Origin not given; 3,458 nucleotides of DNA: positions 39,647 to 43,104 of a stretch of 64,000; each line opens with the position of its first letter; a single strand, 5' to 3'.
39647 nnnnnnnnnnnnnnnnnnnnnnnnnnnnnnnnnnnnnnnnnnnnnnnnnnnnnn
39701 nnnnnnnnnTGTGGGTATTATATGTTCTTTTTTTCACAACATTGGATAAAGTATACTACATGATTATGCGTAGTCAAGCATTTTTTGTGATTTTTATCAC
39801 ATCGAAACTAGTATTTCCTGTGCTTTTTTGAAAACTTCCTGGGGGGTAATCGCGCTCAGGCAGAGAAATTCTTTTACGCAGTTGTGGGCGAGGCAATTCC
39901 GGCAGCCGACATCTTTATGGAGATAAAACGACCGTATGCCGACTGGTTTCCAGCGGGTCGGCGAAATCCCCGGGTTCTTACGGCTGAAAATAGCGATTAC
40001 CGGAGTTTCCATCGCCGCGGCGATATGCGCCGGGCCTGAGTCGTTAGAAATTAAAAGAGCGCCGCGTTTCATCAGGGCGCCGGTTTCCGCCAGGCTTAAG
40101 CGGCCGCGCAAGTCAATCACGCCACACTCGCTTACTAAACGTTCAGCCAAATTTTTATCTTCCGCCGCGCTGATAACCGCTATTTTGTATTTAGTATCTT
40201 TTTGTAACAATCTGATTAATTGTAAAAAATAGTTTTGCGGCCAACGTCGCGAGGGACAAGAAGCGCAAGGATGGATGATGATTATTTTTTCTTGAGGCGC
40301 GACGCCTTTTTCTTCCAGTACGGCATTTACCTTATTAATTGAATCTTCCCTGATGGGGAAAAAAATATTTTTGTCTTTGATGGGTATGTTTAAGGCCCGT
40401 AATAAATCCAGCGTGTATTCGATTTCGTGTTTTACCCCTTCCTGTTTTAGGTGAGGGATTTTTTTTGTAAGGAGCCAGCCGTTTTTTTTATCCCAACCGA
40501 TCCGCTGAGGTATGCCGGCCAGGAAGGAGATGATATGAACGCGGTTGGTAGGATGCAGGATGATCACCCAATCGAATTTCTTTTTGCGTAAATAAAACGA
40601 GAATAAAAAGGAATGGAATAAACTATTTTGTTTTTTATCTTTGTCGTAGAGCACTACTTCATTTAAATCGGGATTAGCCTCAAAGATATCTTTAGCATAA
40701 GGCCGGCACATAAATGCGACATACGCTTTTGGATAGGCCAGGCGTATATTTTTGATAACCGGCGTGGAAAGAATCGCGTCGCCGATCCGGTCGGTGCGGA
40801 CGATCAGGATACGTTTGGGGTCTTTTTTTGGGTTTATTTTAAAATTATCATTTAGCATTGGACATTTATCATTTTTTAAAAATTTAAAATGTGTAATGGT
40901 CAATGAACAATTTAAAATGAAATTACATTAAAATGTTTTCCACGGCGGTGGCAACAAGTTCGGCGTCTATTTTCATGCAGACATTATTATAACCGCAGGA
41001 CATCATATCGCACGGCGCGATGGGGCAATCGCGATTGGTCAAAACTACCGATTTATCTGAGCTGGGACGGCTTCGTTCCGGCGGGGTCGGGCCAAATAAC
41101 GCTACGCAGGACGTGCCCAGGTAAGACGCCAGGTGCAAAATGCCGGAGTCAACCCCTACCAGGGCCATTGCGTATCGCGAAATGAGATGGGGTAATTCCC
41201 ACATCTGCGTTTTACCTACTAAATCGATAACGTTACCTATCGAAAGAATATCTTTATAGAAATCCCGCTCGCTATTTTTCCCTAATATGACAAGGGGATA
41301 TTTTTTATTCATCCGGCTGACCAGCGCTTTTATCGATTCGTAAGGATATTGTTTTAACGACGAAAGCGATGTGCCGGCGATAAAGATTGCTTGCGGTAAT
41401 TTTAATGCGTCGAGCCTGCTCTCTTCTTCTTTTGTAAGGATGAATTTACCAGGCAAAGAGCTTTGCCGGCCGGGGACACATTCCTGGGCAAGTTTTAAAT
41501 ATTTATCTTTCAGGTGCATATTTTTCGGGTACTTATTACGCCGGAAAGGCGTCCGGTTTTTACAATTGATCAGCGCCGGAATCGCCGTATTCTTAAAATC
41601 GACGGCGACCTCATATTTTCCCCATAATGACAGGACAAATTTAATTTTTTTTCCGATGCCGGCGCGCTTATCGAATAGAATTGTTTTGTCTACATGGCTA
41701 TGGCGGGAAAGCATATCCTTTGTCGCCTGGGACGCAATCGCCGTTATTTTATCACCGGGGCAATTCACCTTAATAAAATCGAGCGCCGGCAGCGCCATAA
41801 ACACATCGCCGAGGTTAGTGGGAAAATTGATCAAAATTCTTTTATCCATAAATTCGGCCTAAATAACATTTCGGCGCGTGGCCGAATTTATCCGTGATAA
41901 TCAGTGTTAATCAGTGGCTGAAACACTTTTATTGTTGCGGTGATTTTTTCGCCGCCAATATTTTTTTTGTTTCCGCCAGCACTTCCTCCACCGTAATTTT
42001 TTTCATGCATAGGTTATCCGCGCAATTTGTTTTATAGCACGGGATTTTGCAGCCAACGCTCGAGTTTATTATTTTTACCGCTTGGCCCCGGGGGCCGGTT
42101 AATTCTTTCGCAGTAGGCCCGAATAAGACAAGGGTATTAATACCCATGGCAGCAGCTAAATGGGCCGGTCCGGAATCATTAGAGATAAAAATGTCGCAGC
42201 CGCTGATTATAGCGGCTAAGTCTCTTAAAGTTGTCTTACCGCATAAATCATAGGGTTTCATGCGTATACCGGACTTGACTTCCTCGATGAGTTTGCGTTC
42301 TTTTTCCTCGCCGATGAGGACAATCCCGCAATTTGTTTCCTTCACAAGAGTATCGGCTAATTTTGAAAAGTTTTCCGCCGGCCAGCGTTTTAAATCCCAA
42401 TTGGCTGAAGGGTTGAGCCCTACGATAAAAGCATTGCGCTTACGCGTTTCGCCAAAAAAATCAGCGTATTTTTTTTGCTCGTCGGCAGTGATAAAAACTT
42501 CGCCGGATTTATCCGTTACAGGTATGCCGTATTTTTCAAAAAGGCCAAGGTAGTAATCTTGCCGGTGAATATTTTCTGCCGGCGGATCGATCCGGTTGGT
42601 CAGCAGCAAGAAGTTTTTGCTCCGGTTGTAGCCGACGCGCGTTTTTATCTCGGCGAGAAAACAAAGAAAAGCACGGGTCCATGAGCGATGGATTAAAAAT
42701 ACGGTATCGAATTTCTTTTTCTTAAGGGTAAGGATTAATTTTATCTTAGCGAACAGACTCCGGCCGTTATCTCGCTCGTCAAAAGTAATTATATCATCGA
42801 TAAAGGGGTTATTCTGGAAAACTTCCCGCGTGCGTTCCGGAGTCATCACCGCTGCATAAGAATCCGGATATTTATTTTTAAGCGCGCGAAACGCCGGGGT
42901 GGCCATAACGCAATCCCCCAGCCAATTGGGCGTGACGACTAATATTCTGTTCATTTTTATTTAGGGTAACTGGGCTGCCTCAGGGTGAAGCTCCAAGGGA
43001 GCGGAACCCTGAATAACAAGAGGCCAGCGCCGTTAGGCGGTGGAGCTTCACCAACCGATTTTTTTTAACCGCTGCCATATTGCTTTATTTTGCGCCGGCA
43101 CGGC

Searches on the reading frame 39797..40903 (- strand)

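Call 75: search_protein_families(library=ncbifam, proteins=[window:39797-40903:-], max_evalue=1e-20)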
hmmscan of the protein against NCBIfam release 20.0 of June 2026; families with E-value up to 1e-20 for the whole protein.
window:39797-40903:- (368 aa): 5 families
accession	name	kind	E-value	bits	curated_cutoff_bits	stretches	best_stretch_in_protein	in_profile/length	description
TIGR02195.1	heptsyl_trn_II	equivalog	5.2e-41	140.9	134.6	1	31-365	1-338/339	lipopolysaccharide heptosyltransferase II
TIGR02201.1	heptsyl_trn_III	equivalog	1.7e-32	112.8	170.2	1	31-310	1-290/344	putative lipopolysaccharide heptosyltransferase III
NF007742.0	PRK10422.1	equivalog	2.5e-29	102.2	467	1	27-310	3-292/352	lipopolysaccharide core heptosyltransferase RfaQ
TIGR02193.1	heptsyl_trn_I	equivalog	1.4e-25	90.2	185.3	1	31-321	1-296/320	lipopolysaccharide heptosyltransferase I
NF008162.0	PRK10916.1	equivalog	2.3e-22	79.7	569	1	31-316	2-297/348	ADP-heptose--LPS heptosyltransferase RfaF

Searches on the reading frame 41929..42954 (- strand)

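Call 75: search_protein_families(library=ncbifam, proteins=[window:41929-42954:-], max_evalue=1e-20)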
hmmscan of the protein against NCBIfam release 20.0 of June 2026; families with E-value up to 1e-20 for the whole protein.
window:41929-42954:- (341 aa): 5 families
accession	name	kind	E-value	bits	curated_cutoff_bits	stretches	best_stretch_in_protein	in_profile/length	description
TIGR02195.1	heptsyl_trn_II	equivalog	6e-56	190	134.6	1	3-333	1-338/339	lipopolysaccharide heptosyltransferase II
TIGR02201.1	heptsyl_trn_III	equivalog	6.7e-42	143.8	170.2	1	3-334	1-344/344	putative lipopolysaccharide heptosyltransferase III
NF008162.0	PRK10916.1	equivalog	8.9e-37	127.1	569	1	3-334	2-344/348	ADP-heptose--LPS heptosyltransferase RfaF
NF007742.0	PRK10422.1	equivalog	5.7e-29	101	467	1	2-338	6-348/352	lipopolysaccharide core heptosyltransferase RfaQ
TIGR02193.1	heptsyl_trn_I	equivalog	1.2e-24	87.1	185.3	1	3-332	1-319/320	lipopolysaccharide heptosyltransferase I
